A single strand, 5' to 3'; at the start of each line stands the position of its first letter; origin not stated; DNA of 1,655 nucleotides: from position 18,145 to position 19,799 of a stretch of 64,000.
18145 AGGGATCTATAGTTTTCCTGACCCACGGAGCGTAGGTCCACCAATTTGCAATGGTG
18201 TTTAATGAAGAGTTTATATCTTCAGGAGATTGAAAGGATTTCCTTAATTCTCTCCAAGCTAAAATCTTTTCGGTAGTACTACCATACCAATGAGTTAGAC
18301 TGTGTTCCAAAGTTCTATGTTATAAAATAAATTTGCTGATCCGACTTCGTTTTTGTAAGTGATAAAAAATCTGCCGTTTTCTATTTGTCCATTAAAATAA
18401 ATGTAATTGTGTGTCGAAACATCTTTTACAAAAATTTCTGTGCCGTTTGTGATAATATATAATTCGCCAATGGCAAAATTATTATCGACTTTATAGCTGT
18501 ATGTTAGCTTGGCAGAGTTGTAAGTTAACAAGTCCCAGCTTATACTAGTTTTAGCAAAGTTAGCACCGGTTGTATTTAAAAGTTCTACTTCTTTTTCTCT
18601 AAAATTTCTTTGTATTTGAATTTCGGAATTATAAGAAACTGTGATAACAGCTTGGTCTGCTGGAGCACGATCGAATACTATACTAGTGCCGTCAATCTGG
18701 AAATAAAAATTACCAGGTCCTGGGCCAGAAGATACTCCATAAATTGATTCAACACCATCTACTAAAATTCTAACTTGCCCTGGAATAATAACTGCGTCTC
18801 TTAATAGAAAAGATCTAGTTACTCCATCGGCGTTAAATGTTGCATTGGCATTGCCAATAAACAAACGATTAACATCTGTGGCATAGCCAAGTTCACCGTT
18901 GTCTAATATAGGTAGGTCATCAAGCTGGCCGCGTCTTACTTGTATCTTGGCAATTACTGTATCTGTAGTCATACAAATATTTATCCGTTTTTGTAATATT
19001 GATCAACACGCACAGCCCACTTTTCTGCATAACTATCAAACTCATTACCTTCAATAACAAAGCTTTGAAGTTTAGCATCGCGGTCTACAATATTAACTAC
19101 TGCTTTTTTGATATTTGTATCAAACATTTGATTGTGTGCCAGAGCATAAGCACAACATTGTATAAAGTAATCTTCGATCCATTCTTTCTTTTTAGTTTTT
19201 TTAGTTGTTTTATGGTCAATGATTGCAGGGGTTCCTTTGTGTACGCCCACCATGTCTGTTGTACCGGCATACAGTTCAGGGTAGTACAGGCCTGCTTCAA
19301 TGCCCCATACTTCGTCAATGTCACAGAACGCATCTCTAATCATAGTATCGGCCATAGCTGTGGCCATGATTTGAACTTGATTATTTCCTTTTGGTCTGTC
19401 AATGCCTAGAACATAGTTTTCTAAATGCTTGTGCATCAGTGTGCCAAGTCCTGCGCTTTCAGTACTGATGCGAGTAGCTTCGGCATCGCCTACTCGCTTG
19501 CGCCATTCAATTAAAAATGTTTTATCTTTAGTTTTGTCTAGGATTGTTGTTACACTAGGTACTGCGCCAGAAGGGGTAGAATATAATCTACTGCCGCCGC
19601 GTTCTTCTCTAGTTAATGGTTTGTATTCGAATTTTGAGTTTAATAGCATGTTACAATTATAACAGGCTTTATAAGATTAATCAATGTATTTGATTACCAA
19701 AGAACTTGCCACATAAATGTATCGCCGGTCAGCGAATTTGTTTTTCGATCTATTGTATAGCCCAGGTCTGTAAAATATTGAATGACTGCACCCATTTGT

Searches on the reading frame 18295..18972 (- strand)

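Call 93: search_protein_families(library=pfam, proteins=[window:18295-18972:-], max_evalue=0.01)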
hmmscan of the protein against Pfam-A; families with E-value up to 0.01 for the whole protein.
window:18295-18972:- (225 aa): 1 family
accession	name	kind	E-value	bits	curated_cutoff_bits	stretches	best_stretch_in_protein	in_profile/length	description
PF18454.7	Mtd_N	-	5.4e-06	26.7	26.3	1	10-41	1-34/37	Major tropism determinant N-terminal domain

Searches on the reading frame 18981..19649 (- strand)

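Call 93: search_protein_families(library=pfam, proteins=[window:18981-19649:-], max_evalue=0.01)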
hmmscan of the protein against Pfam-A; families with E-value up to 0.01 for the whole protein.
window:18981-19649:- (222 aa): 1 family
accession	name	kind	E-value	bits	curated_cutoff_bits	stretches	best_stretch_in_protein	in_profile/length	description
PF12705.13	PDDEXK_1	-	4.5e-06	27.2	22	1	129-204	126-210/247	PD-(D/E)XK nuclease superfamily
